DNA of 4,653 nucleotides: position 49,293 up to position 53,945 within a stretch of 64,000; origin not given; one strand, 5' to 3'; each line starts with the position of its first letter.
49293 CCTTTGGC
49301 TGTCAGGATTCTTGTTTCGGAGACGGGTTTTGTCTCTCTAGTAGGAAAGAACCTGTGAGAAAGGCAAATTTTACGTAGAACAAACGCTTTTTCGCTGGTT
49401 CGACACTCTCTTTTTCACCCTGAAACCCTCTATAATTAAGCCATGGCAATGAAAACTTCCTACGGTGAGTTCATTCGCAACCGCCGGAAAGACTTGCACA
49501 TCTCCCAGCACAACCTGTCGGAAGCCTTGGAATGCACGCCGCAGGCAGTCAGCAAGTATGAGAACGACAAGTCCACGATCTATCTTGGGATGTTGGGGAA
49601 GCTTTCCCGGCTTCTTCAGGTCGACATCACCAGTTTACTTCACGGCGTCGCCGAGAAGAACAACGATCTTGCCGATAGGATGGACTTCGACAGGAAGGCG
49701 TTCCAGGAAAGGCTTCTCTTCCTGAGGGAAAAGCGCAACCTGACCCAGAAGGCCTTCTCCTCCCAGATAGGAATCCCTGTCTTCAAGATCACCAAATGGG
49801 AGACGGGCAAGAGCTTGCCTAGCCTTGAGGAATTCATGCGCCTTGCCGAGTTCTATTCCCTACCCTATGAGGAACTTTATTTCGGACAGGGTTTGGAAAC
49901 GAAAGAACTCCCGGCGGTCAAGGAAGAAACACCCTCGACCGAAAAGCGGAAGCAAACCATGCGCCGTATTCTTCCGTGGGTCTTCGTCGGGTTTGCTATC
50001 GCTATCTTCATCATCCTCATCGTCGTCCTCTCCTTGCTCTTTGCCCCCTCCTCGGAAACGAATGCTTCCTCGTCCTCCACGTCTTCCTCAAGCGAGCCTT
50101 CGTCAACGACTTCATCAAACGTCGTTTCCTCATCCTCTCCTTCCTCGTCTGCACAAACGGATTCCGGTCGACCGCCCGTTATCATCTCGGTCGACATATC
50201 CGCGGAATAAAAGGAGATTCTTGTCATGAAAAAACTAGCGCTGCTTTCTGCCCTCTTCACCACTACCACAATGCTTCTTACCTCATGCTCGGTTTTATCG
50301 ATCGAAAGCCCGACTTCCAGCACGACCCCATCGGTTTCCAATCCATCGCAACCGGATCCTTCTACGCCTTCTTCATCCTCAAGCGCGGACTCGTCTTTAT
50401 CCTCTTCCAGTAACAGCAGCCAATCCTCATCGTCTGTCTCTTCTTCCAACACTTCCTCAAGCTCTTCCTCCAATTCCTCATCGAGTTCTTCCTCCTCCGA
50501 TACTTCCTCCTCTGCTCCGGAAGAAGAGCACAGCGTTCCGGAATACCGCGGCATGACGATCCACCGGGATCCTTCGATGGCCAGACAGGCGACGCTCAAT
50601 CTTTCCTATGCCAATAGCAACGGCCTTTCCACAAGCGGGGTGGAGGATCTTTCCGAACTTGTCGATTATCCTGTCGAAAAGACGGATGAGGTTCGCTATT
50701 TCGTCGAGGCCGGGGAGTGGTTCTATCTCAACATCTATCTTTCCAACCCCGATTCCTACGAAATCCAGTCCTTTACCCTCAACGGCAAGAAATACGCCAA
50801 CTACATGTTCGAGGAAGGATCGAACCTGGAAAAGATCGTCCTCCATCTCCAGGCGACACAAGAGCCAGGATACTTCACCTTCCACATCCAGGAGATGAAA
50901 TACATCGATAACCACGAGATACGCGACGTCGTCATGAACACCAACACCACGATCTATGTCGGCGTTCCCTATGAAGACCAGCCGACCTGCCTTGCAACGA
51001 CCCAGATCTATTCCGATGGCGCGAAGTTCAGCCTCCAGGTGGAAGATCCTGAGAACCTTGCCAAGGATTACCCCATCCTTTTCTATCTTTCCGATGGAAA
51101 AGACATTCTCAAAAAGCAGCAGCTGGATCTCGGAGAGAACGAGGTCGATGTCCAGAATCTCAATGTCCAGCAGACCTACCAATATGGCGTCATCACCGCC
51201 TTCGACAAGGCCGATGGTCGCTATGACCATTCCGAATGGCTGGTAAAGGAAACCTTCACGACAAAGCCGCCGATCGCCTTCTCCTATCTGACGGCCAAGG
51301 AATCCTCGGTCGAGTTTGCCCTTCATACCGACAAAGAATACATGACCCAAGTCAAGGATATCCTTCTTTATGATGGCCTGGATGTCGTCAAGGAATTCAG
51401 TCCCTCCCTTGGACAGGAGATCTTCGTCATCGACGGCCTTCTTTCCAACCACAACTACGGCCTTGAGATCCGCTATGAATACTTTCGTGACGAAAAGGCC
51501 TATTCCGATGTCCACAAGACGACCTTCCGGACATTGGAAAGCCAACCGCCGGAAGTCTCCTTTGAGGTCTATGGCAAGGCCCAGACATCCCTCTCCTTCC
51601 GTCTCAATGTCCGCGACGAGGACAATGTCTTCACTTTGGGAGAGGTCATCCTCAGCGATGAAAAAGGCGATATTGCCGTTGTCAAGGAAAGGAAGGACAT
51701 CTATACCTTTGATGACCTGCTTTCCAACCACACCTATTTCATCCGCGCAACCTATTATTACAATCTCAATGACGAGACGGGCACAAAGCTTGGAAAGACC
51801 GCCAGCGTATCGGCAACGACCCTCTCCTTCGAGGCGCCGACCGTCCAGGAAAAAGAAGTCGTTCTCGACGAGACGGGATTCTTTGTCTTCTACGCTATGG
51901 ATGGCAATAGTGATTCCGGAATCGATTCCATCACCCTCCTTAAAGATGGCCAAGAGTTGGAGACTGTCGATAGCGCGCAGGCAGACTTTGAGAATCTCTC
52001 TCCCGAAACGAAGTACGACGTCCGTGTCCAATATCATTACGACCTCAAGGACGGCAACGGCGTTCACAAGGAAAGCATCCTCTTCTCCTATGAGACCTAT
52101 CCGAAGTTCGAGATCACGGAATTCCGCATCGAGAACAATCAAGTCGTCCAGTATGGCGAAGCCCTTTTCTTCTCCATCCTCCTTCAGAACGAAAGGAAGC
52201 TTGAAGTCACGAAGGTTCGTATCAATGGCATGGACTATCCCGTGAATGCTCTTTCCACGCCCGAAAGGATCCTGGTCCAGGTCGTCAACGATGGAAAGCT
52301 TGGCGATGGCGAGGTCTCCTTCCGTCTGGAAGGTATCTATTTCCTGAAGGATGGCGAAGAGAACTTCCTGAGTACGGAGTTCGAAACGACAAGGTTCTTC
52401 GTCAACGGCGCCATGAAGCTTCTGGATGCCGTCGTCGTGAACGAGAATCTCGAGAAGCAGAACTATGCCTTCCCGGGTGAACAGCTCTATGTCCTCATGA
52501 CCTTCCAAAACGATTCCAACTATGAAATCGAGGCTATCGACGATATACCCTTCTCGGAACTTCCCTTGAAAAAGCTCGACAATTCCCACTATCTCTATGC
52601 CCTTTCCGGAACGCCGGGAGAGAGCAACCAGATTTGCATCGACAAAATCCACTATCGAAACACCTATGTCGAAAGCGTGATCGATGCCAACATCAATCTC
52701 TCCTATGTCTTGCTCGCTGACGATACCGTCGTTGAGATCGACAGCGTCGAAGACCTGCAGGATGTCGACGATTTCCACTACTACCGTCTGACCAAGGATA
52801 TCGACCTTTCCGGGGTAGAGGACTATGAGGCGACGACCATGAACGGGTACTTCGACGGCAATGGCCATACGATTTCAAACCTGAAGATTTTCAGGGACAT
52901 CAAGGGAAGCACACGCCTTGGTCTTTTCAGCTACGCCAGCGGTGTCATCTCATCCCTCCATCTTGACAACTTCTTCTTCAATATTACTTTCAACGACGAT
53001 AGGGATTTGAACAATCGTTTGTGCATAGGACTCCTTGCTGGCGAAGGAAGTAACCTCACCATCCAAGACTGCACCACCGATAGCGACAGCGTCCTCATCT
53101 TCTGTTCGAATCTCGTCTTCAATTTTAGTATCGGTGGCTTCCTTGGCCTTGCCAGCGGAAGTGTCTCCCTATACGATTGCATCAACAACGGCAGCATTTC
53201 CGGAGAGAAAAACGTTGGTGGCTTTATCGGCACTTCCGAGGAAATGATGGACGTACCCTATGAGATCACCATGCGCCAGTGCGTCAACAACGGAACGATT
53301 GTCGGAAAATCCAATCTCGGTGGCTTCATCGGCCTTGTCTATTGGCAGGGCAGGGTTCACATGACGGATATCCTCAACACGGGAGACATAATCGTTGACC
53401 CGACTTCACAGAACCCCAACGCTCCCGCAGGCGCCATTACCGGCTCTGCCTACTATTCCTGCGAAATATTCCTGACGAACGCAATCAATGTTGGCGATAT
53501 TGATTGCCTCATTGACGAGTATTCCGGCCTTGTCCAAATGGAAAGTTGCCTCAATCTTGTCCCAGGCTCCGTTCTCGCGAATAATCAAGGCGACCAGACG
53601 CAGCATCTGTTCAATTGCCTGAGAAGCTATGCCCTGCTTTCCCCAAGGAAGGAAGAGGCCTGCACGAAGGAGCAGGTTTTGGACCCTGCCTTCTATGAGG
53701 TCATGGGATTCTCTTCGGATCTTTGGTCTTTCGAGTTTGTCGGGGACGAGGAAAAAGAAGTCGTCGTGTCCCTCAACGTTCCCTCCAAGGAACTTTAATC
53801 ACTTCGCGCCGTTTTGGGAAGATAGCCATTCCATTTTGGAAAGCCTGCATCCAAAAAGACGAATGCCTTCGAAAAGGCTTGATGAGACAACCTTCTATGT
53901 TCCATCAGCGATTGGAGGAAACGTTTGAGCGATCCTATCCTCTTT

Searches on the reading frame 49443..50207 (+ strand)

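Call 27: search_protein_families(library=pfam, proteins=[window:49443-50207:+], max_evalue=0.001)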
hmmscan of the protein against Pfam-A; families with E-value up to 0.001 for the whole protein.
window:49443-50207:+ (255 aa): 5 families
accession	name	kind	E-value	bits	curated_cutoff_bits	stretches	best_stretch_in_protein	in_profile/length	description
PF01381.28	HTH_3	-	1.6e-21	76.5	23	2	11-63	1-53/55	Helix-turn-helix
PF12844.13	HTH_19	-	1.2e-19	70.4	30.2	2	89-148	2-61/64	Helix-turn-helix domain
PF13560.12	HTH_31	-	2.1e-13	50.8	27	2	94-144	9-60/64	Helix-turn-helix domain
PF13443.12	HTH_26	-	2.5e-10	40.9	22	1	11-66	2-58/63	Cro/C1-type HTH DNA-binding domain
PF15731.11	MqsA_antitoxin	-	5.6e-05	23.7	30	0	7-58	70-120/131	Antitoxin component of bacterial toxin-antitoxin system, MqsA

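Call 87: search_protein_families(library=ncbifam, proteins=[window:49443-50207:+], max_evalue=0.001)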
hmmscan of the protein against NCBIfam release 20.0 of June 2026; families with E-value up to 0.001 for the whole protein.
window:49443-50207:+ (255 aa): 12 families
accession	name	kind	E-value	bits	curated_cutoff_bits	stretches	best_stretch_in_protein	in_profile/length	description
NF041951.1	phage_RstR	subfamily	1.2e-18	67.3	80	2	87-150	3-66/108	RstR family transcriptional repressor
NF007257.0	PRK09706.1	subfamily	8.4e-15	54.8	101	2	6-74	5-73/135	transcriptional repressor DicA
TIGR03070.1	couple_hipB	subfamily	1.4e-13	50.6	71.65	1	8-58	4-54/58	type II toxin-antitoxin system Y4mF family antitoxin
TIGR03830.1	CxxCG_CxxCG_HTH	subfamily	2.5e-13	49.9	61.8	2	8-45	67-104/127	type II TA system antitoxin MqsA family protein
NF047948.1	male_kill_WMK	equivalog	9e-10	38.5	300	1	6-74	162-233/300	WO male-killing family protein Wmk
TIGR00270.2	TIGR00270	equivalog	1.4e-08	34.7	110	0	6-65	75-134/159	multiprotein bridging factor aMBF1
NF003162.0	PRK04140.1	equivalog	6.3e-08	32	263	1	8-75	128-195/317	transcriptional regulator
NF052239.1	antitox_spr1629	equivalog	8.6e-08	31.7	335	1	7-67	3-63/377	spr1629 family repressor/antitoxin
NF007408.0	PRK09943.1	equivalog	6.1e-06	25.9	211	0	5-66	6-67/185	HTH-type transcriptional regulator PuuR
NF041575.1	antitoxPezA_Strep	equivalog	1.3e-05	25.2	290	0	8-60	3-55/158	type II toxin-antitoxin system antitoxin PezA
NF006015.0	PRK08154.1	subfamily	3.6e-05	23.1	204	0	85-166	29-110/314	anaerobic benzoate catabolism transcriptional regulator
NF042931.1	SAG1386_EF1546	equivalog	0.00019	21.5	80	1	166-238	15-91/158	SAG1386/EF1546 family surface-associated protein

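Call 88: search_protein_families(library=padloc, proteins=[window:49443-50207:+], max_evalue=0.001)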
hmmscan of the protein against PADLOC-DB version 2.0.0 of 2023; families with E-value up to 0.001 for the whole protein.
window:49443-50207:+ (255 aa): 14 families
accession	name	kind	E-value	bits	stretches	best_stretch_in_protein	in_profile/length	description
PDLC02926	HTH_VI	-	6.4e-18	62.8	2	7-77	2-70/92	-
PDLC03954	RmrA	-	5.6e-15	53.1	2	88-155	12-79/380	-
PDLC03951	RmrA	-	5.2e-14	50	1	86-145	7-67/400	-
PDLC03947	RmrA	-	2.3e-12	44.5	2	81-150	6-73/383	-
PDLC03948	RmrA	-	3.9e-09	33.9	1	88-147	10-67/397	-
PDLC03949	RmrA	-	4e-09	33.8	1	89-143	5-59/363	-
PDLC03944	RmrA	-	5.8e-09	33.5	1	8-59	8-59/384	-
PDLC03945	RmrA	-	6e-08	30.2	1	7-73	3-69/394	-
PDLC03952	RmrA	-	9e-08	29.3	0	84-147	20-81/395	-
PDLC03955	RmrA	-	1.2e-07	29.4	0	89-153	23-85/371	-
PDLC03956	RmrA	-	2.4e-07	28.2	1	88-174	10-95/399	-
PDLC03946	RmrA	-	1.6e-06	25.1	1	88-147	4-62/357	-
PDLC04775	PDC-M69A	-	5e-05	21.8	0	8-72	9-73/113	-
PDLC03665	Control_protein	-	0.00026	19.2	0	86-135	8-58/77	control protein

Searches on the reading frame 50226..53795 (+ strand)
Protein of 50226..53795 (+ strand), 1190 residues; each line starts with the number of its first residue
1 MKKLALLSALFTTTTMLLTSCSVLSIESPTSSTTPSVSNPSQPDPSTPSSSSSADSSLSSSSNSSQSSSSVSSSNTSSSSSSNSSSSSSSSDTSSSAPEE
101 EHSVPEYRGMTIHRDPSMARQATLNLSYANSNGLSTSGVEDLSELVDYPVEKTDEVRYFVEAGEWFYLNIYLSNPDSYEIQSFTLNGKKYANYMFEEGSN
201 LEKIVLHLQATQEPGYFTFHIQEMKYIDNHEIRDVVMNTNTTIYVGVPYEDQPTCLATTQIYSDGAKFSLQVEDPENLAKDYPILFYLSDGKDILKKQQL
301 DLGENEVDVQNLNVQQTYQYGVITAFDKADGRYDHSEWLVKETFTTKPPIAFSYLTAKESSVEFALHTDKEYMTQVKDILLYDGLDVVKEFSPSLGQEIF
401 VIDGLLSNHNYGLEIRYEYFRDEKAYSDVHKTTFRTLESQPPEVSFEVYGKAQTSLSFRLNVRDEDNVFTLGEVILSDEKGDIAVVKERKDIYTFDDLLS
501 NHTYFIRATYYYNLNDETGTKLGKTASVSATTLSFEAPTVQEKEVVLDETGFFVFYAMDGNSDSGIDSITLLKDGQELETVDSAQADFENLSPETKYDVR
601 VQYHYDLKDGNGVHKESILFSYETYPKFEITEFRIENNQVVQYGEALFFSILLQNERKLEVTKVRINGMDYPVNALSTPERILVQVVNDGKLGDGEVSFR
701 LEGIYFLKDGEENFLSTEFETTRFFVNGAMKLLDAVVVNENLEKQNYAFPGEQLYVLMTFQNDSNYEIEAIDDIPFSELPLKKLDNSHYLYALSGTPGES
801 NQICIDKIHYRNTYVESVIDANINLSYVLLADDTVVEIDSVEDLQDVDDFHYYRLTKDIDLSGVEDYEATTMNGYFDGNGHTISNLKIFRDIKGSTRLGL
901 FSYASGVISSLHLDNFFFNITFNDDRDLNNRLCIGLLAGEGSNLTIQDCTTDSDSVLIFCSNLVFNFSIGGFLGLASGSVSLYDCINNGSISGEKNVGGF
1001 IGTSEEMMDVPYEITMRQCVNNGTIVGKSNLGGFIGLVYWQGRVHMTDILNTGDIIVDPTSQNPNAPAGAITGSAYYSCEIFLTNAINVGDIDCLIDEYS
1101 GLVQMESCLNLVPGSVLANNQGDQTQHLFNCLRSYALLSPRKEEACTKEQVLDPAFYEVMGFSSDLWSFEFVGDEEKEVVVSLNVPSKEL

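Call 27: search_protein_families(library=pfam, proteins=[window:50226-53795:+], max_evalue=0.001)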
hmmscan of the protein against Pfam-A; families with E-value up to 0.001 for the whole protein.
window:50226-53795:+ (1190 aa): 1 family
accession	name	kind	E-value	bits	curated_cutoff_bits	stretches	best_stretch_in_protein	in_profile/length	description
PF00041.27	fn3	-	7.7e-06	26.5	25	0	530-604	15-69/84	Fibronectin type III domain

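Call 87: search_protein_families(library=ncbifam, proteins=[window:50226-53795:+], max_evalue=0.001)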
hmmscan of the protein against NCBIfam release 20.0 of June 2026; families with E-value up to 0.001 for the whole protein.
window:50226-53795:+ (1190 aa): 0 families

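Call 88: search_protein_families(library=padloc, proteins=[window:50226-53795:+], max_evalue=0.001)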
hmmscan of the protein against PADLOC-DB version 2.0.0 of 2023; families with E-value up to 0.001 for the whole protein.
window:50226-53795:+ (1190 aa): 0 families
